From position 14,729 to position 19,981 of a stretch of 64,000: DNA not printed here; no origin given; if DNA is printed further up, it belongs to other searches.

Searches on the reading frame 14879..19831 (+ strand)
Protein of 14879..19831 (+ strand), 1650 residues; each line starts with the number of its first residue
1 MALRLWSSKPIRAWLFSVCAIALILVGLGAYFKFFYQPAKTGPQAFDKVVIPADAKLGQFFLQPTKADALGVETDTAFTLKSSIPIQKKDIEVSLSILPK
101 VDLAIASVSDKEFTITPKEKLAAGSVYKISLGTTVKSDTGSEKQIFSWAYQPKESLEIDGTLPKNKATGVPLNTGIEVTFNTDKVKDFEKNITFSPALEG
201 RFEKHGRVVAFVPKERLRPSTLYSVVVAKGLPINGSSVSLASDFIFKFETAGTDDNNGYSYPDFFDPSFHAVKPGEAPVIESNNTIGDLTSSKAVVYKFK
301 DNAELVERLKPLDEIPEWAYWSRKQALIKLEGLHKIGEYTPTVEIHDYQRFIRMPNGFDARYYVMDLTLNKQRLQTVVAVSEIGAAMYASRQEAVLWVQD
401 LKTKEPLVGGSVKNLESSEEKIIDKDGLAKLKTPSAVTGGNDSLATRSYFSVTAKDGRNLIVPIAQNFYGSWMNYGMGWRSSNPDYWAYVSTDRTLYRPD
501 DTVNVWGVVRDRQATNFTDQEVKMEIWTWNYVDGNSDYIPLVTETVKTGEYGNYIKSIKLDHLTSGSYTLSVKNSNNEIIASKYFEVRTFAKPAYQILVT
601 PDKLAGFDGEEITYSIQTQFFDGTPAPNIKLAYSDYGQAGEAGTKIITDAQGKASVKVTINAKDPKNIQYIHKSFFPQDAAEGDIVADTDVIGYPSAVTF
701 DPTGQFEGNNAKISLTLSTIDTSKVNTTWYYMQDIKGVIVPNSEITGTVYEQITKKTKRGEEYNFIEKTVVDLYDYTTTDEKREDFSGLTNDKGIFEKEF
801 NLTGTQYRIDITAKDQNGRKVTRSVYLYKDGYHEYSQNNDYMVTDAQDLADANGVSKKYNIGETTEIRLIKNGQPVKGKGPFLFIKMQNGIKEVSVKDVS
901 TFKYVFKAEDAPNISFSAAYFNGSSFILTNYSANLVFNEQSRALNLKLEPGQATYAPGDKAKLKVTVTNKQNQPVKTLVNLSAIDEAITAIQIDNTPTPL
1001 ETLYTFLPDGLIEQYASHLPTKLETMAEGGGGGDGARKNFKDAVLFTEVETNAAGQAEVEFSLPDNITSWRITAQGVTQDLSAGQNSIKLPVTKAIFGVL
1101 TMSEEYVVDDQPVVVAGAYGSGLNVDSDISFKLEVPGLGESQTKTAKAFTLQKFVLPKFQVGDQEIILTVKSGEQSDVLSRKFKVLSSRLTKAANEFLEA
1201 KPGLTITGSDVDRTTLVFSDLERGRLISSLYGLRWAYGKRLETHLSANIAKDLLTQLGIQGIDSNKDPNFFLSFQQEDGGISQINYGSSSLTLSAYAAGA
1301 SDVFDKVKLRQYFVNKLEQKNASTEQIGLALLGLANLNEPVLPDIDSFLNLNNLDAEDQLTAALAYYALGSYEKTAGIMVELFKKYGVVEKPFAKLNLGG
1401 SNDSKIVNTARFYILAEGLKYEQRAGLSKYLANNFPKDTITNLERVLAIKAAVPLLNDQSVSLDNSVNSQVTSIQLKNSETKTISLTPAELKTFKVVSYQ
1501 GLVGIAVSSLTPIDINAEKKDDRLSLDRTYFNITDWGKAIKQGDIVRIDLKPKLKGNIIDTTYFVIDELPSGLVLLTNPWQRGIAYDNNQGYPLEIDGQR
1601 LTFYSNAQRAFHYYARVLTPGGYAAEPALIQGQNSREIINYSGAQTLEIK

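Call 9: search_protein_families(library=pfam, proteins=[window:14879-19831:+], max_evalue=0.01)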
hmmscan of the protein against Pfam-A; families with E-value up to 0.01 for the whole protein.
window:14879-19831:+ (1650 aa): 5 families
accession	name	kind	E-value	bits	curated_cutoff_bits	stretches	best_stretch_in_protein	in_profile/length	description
PF13205.12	Big_5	-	1.2e-11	45.7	23.6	2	155-250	4-105/105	Bacterial Ig-like domain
PF07703.20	A2M_BRD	-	7.8e-11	42.9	22.7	1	856-990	7-139/140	Alpha-2-macroglobulin bait region domain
PF01835.25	MG2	-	4.2e-10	40.3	32.8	1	488-587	2-96/96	MG2 domain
PF00207.28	A2M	-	6.1e-10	39.2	21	1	1044-1103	2-63/92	Alpha-2-macroglobulin family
PF11974.14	bMG3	-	0.00039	20.8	34.9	0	380-437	1-62/103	Bacterial alpha-2-macroglobulin MG3 domain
